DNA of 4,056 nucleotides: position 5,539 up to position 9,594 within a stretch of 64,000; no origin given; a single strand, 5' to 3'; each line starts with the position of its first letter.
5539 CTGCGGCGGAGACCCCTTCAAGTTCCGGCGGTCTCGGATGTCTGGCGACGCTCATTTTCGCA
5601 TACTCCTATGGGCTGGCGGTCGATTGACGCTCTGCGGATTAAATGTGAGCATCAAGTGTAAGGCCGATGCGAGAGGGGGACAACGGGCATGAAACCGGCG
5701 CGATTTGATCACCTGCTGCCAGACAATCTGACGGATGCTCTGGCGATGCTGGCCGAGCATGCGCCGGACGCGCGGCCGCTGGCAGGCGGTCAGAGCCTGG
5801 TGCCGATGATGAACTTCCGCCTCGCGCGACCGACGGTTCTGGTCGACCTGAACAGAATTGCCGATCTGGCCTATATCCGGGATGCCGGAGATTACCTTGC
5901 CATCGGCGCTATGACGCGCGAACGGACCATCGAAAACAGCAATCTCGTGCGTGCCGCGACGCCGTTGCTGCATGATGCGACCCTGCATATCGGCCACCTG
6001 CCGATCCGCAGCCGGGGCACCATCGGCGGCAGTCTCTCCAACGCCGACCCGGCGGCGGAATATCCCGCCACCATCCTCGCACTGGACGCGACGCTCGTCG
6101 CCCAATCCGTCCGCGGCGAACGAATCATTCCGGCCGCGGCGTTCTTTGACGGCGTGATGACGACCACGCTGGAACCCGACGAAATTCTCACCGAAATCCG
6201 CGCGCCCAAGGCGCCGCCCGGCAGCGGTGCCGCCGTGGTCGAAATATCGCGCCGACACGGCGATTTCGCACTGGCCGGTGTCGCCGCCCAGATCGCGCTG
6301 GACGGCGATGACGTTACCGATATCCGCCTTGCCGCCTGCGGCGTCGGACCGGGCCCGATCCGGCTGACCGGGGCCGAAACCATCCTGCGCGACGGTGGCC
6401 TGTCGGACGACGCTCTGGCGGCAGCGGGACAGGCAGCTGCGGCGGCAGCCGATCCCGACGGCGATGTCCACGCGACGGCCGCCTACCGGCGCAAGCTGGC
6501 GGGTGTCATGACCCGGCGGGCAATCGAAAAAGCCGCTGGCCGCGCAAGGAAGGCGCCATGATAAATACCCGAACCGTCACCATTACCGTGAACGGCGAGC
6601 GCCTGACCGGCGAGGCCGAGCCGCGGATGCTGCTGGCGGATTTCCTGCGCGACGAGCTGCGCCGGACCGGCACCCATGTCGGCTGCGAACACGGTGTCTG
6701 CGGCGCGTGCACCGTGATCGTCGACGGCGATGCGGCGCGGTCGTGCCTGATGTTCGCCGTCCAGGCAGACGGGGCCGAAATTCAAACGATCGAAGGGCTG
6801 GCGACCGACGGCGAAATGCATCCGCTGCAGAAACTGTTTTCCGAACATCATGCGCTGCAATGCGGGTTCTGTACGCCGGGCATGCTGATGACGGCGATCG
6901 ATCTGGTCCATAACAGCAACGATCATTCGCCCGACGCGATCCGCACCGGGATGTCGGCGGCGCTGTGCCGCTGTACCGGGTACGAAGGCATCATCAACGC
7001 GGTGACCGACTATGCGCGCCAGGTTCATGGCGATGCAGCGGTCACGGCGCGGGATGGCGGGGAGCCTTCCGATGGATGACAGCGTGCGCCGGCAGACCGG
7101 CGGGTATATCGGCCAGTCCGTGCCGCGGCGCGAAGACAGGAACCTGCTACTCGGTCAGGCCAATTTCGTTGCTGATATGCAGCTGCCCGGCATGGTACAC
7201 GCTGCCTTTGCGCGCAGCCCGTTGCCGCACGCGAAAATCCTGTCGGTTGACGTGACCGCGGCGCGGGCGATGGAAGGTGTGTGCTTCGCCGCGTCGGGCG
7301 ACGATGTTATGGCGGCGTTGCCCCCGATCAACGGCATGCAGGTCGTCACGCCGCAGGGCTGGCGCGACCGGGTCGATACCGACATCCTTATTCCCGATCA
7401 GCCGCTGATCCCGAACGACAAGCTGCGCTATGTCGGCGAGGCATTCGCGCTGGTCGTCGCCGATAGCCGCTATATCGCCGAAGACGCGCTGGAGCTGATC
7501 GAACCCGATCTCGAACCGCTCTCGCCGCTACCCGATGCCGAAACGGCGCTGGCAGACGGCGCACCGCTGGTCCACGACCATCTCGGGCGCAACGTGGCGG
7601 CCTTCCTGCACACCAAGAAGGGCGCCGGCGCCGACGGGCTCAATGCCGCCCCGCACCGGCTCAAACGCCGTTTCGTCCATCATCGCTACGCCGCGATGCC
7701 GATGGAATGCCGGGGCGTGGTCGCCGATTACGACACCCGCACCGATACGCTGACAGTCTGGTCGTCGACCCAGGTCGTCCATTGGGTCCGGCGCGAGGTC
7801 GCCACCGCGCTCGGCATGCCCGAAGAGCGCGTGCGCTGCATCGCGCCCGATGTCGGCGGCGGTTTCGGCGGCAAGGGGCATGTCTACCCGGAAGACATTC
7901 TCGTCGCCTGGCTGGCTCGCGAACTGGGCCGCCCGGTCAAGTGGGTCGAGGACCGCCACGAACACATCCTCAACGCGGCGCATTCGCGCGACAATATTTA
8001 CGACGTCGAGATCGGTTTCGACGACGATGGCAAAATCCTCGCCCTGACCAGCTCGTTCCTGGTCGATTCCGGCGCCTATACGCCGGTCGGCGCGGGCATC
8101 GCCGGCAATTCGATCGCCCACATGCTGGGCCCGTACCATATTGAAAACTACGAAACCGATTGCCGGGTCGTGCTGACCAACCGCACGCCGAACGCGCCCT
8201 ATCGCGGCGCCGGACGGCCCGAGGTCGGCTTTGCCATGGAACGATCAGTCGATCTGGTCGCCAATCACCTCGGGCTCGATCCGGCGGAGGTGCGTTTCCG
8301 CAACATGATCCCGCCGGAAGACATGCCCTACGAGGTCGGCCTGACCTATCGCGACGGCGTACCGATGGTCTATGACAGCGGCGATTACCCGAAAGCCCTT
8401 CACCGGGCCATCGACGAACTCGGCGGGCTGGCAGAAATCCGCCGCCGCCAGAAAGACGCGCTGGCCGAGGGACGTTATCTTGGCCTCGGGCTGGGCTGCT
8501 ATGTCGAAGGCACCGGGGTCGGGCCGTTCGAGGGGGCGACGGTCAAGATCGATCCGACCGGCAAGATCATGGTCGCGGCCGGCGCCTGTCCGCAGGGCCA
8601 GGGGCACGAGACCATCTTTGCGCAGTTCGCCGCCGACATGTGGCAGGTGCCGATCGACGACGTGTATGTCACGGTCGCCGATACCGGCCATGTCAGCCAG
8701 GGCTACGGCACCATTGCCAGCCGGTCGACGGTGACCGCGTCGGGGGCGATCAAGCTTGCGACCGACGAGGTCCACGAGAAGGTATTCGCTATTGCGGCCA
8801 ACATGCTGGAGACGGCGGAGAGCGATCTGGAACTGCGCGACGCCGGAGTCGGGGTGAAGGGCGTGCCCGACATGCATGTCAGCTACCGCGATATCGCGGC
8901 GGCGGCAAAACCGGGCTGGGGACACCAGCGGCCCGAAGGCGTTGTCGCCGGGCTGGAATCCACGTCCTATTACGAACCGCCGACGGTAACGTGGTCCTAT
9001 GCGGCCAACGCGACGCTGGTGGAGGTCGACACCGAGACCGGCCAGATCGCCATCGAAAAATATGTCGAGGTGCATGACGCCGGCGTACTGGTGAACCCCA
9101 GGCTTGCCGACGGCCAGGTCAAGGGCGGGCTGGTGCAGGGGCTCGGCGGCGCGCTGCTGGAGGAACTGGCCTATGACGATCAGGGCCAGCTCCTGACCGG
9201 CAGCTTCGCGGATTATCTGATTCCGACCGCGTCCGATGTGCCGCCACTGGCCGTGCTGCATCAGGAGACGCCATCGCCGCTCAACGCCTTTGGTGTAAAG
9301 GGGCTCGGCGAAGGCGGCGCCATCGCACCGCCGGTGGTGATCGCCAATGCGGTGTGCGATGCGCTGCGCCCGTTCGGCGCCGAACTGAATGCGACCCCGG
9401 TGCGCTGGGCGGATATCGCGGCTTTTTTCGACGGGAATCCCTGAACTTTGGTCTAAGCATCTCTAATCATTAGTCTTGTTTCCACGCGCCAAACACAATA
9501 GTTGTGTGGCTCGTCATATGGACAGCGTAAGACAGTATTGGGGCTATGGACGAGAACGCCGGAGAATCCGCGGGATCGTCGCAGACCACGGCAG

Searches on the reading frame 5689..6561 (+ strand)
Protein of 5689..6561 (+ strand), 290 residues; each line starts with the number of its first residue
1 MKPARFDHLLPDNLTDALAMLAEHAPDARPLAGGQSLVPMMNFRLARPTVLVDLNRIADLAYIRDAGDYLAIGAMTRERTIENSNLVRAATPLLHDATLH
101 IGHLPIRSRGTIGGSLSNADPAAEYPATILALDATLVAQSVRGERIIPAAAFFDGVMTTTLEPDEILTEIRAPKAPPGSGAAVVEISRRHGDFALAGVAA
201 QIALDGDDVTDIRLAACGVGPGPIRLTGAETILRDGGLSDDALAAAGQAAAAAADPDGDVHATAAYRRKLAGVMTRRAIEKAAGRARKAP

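Call 11: search_protein_families(library=pfam, proteins=[window:5689-6561:+], max_evalue=0.001)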
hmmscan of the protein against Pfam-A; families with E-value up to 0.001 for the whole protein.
window:5689-6561:+ (290 aa): 2 families
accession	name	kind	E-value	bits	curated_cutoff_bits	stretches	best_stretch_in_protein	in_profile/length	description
PF00941.27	FAD_binding_5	-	1.4e-46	158.8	27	1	6-174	3-169/170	FAD binding domain in molybdopterin dehydrogenase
PF03450.22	CO_deh_flav_C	-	8.1e-24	84.2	25.5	1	185-281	5-101/102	CO dehydrogenase flavoprotein C-terminal domain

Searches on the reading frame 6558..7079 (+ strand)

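Call 11: search_protein_families(library=pfam, proteins=[window:6558-7079:+], max_evalue=0.001)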
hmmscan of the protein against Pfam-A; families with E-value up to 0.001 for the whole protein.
window:6558-7079:+ (173 aa): 3 families
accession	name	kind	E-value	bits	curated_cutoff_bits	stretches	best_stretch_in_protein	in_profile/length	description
PF01799.25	Fer2_2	-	1.5e-28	99.1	30.3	1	77-149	1-74/75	[2Fe-2S] binding domain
PF00111.32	Fer2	-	1.1e-08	35.3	21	1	9-66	1-58/77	2Fe-2S iron-sulfur cluster binding domain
PF13085.11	Fer2_3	-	1.1e-05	25.8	27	1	42-79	51-87/107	2Fe-2S iron-sulfur cluster binding domain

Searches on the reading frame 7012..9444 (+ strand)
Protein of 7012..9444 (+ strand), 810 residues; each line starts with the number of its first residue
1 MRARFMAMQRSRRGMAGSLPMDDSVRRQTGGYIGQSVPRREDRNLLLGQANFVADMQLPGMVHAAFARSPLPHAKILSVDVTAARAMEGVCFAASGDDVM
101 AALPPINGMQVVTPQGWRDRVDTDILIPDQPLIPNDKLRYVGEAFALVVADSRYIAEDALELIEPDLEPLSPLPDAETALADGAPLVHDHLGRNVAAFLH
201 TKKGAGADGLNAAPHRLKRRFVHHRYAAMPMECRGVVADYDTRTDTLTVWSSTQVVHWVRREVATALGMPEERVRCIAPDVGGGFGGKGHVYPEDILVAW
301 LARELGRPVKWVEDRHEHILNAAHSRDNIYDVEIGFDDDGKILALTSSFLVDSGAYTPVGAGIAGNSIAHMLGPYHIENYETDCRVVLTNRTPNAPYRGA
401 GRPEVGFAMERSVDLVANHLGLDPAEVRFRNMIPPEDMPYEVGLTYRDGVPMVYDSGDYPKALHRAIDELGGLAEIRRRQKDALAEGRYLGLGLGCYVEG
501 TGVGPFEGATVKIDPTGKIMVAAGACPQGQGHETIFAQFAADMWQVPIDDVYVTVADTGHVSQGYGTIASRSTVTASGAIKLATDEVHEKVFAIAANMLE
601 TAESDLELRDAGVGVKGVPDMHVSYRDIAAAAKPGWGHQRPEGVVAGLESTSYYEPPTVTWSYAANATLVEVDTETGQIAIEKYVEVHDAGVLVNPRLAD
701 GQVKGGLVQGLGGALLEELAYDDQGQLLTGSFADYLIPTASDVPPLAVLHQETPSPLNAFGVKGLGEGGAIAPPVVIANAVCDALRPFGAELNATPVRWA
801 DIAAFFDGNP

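Call 11: search_protein_families(library=pfam, proteins=[window:7012-9444:+], max_evalue=0.001)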
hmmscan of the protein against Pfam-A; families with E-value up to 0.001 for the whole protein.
window:7012-9444:+ (810 aa): 3 families
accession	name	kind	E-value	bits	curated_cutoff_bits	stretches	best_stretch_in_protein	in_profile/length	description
PF02738.23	MoCoBD_1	-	8.4e-84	280.9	27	1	187-432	1-244/244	Molybdopterin cofactor-binding domain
PF20256.3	MoCoBD_2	-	2.8e-77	260.5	27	1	473-744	8-283/283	Molybdopterin cofactor-binding domain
PF01315.27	Ald_Xan_dh_C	-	4.2e-20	72.6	31.3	1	48-169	2-108/110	Aldehyde oxidase and xanthine dehydrogenase, a/b hammerhead domain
